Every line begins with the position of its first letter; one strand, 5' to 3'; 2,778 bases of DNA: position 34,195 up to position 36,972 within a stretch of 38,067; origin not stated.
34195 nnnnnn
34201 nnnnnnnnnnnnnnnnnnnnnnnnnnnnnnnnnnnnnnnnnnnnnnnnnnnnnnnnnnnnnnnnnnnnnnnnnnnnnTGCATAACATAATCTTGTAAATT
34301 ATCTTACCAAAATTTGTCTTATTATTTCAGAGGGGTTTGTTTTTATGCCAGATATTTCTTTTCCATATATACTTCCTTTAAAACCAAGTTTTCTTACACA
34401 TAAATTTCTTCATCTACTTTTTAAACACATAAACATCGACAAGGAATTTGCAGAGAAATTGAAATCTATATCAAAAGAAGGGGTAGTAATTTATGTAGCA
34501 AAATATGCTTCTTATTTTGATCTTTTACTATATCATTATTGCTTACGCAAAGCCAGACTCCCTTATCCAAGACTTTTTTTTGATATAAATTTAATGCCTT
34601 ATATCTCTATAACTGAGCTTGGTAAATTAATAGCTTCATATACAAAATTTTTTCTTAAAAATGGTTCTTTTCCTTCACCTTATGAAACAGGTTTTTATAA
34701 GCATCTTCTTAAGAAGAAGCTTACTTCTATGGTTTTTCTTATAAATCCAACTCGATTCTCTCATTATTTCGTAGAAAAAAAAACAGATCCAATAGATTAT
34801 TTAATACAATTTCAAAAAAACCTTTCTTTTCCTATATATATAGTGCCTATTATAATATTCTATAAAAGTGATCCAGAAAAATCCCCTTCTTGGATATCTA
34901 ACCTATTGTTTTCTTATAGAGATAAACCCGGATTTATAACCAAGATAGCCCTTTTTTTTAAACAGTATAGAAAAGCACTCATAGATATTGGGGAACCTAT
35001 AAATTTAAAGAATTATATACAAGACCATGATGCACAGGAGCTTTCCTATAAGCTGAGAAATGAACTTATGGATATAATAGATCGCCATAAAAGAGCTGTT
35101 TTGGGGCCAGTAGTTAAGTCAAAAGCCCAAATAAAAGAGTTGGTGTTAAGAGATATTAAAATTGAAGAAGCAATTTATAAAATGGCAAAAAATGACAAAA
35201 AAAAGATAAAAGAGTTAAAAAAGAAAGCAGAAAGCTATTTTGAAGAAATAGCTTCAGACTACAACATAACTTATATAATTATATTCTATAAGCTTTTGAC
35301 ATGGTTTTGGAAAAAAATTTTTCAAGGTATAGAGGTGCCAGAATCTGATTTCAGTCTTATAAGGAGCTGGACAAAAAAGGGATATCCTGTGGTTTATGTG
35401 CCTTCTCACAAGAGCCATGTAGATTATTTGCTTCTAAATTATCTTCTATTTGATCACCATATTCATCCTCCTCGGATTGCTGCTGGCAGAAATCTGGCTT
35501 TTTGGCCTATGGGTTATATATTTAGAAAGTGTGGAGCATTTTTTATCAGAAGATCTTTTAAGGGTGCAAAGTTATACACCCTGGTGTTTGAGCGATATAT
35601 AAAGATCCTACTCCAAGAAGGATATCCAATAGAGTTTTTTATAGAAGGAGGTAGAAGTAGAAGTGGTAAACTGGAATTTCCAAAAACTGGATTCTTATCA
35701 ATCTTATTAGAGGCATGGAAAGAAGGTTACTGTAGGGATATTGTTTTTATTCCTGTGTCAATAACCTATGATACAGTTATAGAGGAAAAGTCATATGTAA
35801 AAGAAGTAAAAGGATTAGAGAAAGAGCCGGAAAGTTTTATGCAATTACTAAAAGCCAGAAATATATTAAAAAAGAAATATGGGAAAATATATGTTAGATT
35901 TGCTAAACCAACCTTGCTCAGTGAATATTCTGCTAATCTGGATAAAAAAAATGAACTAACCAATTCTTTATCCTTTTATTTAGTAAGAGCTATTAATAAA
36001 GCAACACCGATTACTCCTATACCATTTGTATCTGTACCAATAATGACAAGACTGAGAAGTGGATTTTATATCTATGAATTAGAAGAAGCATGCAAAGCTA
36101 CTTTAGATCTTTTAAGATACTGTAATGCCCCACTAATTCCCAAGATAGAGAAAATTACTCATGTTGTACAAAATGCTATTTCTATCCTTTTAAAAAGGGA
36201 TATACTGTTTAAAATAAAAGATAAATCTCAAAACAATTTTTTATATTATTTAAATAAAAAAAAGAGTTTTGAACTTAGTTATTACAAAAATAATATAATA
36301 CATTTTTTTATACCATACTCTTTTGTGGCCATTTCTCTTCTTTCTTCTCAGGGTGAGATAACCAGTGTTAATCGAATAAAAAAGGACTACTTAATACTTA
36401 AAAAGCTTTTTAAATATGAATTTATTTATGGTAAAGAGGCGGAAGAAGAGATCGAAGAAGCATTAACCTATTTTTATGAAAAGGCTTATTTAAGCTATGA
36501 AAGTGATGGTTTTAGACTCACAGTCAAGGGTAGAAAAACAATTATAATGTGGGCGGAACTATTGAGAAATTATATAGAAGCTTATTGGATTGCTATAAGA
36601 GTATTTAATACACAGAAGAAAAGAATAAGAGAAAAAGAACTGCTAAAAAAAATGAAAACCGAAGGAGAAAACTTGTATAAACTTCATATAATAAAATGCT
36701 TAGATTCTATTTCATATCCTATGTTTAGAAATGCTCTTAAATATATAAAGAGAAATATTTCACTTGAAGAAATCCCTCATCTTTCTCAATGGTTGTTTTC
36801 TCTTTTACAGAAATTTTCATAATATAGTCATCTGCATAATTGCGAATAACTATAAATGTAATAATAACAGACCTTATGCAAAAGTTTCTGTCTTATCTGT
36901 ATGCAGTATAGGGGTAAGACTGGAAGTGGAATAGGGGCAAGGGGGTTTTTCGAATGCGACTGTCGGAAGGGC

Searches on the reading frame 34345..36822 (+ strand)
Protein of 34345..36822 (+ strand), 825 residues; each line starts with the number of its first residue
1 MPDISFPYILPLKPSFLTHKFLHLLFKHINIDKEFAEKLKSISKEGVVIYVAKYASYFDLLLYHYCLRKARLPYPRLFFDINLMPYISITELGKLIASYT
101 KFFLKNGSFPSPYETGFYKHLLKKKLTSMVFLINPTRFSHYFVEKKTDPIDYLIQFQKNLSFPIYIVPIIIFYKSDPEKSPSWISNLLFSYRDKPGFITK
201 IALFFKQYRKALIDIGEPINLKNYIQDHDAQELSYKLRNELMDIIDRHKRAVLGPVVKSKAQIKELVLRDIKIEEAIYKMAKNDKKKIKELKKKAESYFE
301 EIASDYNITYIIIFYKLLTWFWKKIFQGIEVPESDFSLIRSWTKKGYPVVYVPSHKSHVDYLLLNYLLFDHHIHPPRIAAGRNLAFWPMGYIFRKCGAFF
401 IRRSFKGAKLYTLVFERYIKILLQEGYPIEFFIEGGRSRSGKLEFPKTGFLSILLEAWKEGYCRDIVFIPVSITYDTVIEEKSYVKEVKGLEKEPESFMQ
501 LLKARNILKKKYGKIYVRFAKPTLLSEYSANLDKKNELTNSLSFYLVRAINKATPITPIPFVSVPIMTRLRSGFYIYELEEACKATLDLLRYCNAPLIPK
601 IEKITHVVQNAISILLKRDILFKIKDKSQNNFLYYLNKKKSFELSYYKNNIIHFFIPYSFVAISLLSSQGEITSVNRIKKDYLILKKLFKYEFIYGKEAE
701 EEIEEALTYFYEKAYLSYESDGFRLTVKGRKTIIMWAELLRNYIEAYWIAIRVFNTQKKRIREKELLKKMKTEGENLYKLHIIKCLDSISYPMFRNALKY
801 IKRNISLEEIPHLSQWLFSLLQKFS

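Call 15: search_protein_families(library=pfam, proteins=[window:34345-36822:+])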
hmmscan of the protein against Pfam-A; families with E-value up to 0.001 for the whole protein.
window:34345-36822:+ (825 aa): 2 families
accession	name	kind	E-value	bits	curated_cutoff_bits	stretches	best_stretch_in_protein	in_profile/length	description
PF19277.4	GPAT_C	-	6.3e-63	213.5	25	1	484-804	1-338/344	Glycerol-3-phosphate acyltransferase C-terminal region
PF01553.26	Acyltransferase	-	5e-26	91.5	23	1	345-473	12-131/132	Acyltransferase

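Call 19: find_encoding_contigs(protein=window:34345-36822:+, flank=10000, max_places=10)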
Protein window:34345-36822:+ (825 aa): no gene with exactly this product is on record in the collection.

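Call 72: find_homologous_proteins(query=window:34345-36822:+, max_evalue=1e-100)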
Query window:34345-36822:+ (825 aa): 1399 proteins with E <= 1e-100 among 8000 candidates; the best 120 are listed.
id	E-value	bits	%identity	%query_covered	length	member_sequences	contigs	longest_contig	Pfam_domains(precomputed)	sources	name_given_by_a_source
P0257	0.0e+0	1664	90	100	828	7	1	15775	PF27464.1,PF19277.5,PF01553.27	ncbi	-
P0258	0.0e+0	1530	81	100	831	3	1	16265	PF27464.1,PF19277.5,PF01553.27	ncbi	-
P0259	0.0e+0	1426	77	99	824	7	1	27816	PF27464.1,PF19277.5,PF01553.27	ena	-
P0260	0.0e+0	1183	64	100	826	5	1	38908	PF27464.1,PF19277.5,PF01553.27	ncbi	-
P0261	0.0e+0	1084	58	99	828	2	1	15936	PF27464.1,PF19277.5,PF01553.27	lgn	-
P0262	0.0e+0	1080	57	100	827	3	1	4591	PF27464.1,PF19277.5,PF01553.27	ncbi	-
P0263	1.5e-266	905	53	99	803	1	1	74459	PF27464.1,PF19277.5,PF01553.27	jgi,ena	-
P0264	1.4e-262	892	51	99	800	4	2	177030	PF27464.1,PF19277.5,PF01553.27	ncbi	-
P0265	2.2e-247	842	46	97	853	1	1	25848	PF27464.1,PF19277.5,PF01553.27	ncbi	ncbi:1-acyl-sn-glycerol-3-phosphate acyltransferase [Thermodesulfobacteriota bacterium]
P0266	1.9e-243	829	46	97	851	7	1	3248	PF27464.1,PF19277.5,PF01553.27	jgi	-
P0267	2.2e-243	828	44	99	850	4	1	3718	PF27464.1,PF19277.5,PF01553.27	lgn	-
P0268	7.8e-243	827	45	97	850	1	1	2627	PF27464.1,PF19277.5,PF01553.27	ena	-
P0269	2.2e-242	825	45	97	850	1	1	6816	PF27464.1,PF19277.5,PF01553.27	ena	-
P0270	2.9e-242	825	45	99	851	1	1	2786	PF27464.1,PF19277.5,PF01553.27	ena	-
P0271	5.2e-242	824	45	97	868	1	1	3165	PF27464.1,PF19277.5,PF01553.27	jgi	jgi:glycerol-3-phosphate O-acyltransferase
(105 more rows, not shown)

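Call 73: find_encoding_contigs(protein=P0257, flank=6000, max_places=3)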
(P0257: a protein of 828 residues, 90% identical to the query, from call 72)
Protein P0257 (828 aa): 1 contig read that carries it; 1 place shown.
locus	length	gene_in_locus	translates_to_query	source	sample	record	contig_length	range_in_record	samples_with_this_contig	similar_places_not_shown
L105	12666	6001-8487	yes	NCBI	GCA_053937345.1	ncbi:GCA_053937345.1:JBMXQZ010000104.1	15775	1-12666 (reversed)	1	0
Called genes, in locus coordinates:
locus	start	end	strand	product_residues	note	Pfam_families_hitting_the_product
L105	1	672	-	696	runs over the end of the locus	PF00009:GTP_EFTU, PF03144:GTP_EFTU_D2, PF22042:EF-G_D2, PF14492:EFG_III, PF16658:RF3_C (weak), PF03764:EFG_IV, PF00679:EFG_C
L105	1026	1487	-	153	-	PF00011:HSP20, PF17886:ArsA_HSP20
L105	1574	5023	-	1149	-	PF17757:UvrB_inter, PF21132:MFD_D3 (weak), PF02559:CarD_TRCF_RID, PF00270:DEAD, PF04851:ResIII, PF22590:Cas3-like_C_2 (faint), PF00271:Helicase_C, PF03461:TRCF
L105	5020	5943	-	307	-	PF02016:Peptidase_S66, PF17676:Peptidase_S66C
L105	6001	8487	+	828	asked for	PF27464:PlsB_N, PF01553:Acyltransferase, PF19277:GPAT_C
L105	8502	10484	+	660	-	PF04932:Wzy_C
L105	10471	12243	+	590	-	-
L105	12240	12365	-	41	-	-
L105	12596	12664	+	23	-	?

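Call 74: find_encoding_contigs(protein=P0258, flank=6000, max_places=3)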
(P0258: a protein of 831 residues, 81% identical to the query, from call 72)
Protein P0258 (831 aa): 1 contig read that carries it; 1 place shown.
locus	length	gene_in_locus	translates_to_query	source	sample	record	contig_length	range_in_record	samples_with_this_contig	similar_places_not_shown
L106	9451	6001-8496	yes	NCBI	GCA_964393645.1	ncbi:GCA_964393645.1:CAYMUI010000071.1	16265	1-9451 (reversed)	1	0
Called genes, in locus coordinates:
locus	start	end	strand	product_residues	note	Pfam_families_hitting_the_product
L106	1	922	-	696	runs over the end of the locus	PF00009:GTP_EFTU, PF03144:GTP_EFTU_D2, PF22042:EF-G_D2, PF14492:EFG_III, PF16658:RF3_C (weak), PF03764:EFG_IV, PF00679:EFG_C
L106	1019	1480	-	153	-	PF00011:HSP20, PF17886:ArsA_HSP20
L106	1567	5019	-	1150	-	PF17757:UvrB_inter, PF21132:MFD_D3 (weak), PF02559:CarD_TRCF_RID, PF00270:DEAD, PF04851:ResIII, PF00271:Helicase_C, PF22590:Cas3-like_C_2 (weak), PF03461:TRCF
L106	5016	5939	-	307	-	PF02016:Peptidase_S66, PF17676:Peptidase_S66C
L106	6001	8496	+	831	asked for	PF27464:PlsB_N (weak), PF01553:Acyltransferase, PF19277:GPAT_C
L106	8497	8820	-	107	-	-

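Call 75: find_encoding_contigs(protein=P0259, flank=6000, max_places=3)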
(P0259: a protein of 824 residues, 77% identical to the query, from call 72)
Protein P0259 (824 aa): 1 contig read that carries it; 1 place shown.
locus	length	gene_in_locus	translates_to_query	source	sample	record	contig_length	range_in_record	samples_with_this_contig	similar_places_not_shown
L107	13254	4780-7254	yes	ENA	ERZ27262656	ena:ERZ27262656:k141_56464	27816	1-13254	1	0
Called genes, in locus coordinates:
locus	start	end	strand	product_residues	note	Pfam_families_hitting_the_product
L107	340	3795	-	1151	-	PF17757:UvrB_inter, PF21132:MFD_D3 (faint), PF02559:CarD_TRCF_RID, PF00270:DEAD, PF04851:ResIII, PF00271:Helicase_C, PF22590:Cas3-like_C_2 (weak), PF03461:TRCF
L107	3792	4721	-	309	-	PF02016:Peptidase_S66, PF17676:Peptidase_S66C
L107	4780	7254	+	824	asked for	PF27464:PlsB_N, PF01553:Acyltransferase, PF19277:GPAT_C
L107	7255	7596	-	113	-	-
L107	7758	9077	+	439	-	PF22694:CtpB_N-like, PF00595:PDZ, PF13180:PDZ_2, PF17820:PDZ_6, PF03572:Peptidase_S41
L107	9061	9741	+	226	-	PF00702:Hydrolase, PF13419:HAD_2, PF13242:Hydrolase_like (weak)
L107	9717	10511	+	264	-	PF00483:NTP_transferase, PF12804:NTP_transf_3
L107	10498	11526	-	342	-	PF07885:Ion_trans_2, PF02254:TrkA_N, PF02080:TrkA_C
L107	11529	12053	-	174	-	PF00156:Pribosyltran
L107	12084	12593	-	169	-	-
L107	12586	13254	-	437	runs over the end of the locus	PF13175:AAA_15, PF13304:AAA_21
